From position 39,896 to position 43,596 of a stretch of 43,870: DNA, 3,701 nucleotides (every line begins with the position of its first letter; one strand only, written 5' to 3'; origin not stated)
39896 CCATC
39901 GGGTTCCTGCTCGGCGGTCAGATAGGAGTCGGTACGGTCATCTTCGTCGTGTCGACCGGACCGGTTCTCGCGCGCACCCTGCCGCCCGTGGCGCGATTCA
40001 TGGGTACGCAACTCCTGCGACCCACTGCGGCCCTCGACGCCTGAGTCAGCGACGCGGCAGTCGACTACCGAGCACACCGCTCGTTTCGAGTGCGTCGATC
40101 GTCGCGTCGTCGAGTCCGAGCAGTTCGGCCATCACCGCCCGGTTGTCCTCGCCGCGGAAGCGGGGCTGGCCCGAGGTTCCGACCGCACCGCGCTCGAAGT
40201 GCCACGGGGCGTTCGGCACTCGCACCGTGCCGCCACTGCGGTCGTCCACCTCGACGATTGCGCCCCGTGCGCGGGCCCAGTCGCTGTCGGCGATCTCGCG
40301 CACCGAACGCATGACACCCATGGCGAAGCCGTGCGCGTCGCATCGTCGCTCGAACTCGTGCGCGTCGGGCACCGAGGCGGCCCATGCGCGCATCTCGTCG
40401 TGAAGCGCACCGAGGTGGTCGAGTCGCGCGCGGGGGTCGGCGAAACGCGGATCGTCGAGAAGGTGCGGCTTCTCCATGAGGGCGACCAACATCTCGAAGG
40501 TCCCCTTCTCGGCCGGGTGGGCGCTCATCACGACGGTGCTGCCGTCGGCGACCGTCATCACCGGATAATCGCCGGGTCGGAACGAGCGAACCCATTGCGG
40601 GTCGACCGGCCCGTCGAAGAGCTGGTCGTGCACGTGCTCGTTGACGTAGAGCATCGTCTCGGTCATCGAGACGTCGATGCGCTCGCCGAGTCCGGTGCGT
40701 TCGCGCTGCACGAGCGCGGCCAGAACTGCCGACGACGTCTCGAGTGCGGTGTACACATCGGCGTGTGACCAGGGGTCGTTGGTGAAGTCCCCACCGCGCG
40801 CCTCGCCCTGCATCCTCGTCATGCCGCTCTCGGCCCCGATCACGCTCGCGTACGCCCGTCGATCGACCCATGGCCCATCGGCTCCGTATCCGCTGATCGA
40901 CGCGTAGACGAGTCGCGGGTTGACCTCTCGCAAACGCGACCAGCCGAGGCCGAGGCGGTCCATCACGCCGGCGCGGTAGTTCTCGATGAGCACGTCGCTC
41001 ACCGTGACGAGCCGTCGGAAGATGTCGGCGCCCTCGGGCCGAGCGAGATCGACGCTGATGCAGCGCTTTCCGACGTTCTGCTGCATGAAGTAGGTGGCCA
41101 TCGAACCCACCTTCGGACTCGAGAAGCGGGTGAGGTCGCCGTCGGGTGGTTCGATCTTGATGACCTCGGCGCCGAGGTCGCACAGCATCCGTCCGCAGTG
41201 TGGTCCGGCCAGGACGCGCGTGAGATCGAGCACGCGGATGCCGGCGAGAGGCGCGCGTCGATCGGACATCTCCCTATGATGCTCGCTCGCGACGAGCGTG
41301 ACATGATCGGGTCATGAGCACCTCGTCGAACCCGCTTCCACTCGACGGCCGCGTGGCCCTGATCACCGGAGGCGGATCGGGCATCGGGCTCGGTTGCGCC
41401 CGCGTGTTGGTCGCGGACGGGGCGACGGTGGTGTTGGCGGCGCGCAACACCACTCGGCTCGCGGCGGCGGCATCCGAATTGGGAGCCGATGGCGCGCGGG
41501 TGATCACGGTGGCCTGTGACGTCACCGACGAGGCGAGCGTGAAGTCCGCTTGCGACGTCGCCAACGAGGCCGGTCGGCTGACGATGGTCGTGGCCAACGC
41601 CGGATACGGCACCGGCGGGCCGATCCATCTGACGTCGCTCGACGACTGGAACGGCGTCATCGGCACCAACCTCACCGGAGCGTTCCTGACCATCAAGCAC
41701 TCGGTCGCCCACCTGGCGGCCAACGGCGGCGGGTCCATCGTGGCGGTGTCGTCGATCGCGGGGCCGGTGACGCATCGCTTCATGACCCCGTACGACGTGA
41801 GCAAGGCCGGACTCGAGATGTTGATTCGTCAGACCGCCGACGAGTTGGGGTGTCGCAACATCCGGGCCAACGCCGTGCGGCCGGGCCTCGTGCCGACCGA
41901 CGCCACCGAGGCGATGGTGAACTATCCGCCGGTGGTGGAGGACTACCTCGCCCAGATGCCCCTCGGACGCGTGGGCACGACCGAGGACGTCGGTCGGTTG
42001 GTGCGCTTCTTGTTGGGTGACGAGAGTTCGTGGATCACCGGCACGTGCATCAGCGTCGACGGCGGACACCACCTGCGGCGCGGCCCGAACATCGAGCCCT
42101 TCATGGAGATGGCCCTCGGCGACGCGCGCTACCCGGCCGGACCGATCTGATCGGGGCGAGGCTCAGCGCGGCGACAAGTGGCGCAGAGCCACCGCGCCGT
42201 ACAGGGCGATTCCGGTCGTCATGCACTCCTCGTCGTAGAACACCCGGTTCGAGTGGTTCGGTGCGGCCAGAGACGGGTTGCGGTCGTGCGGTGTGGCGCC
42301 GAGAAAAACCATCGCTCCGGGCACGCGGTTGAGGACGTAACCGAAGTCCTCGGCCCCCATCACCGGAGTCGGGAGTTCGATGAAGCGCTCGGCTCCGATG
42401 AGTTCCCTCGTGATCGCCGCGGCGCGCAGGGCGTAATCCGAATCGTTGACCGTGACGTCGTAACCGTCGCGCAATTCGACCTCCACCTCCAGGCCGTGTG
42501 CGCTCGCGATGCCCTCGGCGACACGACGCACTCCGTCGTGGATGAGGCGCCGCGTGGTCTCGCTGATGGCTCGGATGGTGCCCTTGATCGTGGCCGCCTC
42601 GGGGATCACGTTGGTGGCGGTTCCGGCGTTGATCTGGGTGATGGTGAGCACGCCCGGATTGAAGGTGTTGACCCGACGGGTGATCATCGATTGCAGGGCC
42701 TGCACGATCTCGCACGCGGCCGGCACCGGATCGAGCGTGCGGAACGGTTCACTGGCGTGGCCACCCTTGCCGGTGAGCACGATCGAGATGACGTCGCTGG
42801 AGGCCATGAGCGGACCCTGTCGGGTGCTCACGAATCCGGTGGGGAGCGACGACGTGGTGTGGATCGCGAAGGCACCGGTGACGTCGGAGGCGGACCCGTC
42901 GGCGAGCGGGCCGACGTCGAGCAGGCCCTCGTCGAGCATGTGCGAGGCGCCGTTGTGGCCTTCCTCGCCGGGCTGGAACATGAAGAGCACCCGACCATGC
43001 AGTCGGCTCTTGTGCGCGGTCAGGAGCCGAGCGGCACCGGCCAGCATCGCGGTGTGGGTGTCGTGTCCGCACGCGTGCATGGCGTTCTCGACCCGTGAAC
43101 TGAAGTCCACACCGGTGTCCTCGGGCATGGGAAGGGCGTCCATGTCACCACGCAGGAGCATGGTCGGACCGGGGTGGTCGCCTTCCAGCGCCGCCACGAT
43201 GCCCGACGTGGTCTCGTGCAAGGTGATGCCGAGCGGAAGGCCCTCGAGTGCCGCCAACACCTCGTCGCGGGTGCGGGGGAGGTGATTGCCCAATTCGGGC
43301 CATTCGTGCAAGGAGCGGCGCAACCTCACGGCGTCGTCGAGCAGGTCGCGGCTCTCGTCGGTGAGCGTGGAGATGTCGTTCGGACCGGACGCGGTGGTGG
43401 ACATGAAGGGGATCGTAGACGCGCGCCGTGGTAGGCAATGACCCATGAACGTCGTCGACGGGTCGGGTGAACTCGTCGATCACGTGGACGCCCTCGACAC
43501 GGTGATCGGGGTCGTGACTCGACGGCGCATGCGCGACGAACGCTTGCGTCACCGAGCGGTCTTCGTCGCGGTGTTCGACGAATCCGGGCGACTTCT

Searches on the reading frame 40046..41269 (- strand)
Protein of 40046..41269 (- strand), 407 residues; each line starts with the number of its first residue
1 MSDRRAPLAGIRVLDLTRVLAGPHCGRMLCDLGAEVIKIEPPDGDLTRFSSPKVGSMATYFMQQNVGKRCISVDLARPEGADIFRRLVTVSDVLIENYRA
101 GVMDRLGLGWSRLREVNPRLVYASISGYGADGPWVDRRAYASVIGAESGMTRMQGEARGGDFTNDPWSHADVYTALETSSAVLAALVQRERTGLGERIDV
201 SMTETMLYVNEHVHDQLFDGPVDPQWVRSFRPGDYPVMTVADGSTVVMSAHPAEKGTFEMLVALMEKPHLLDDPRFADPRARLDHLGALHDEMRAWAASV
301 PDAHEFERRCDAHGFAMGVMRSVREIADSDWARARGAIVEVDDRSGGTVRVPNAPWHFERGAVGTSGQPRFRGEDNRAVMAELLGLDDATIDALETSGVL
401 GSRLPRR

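Call 67: search_protein_families(library=pfam, proteins=[window:40046-41269:-], max_evalue=0.00001)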
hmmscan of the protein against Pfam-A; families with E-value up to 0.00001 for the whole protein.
window:40046-41269:- (407 aa): 1 family
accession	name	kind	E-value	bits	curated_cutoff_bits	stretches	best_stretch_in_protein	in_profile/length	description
PF02515.22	CoA_transf_3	-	2e-95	320.4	23.3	1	8-370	1-361/366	CoA-transferase family III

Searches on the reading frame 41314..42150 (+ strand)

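Call 67: search_protein_families(library=pfam, proteins=[window:41314-42150:+], max_evalue=0.00001)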
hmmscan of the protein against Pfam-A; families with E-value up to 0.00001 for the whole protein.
window:41314-42150:+ (278 aa): 4 families
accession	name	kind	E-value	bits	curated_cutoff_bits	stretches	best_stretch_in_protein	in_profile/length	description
PF13561.12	adh_short_C2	-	3.8e-58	197.3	27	1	22-253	6-236/236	Enoyl-(Acyl carrier protein) reductase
PF00106.31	adh_short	-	4.1e-48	163.9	26.6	1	13-200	1-189/195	short chain dehydrogenase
PF08659.16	KR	-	4.5e-14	53.2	22.6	1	15-173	3-162/180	KR domain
PF23441.1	SDR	-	2.8e-11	43.7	27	1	14-254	9-257/258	SDR-like rossmann domain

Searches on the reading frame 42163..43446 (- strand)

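Call 67: search_protein_families(library=pfam, proteins=[window:42163-43446:-], max_evalue=0.00001)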
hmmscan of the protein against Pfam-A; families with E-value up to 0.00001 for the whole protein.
window:42163-43446:- (427 aa): 2 families
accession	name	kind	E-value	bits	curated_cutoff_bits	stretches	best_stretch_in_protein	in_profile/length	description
PF01546.33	Peptidase_M20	-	2.9e-37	129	24.6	1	97-420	1-204/206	Peptidase family M20/M25/M40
PF07687.19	M20_dimer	-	9.8e-12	45.2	21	1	222-306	11-95/107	Peptidase dimerisation domain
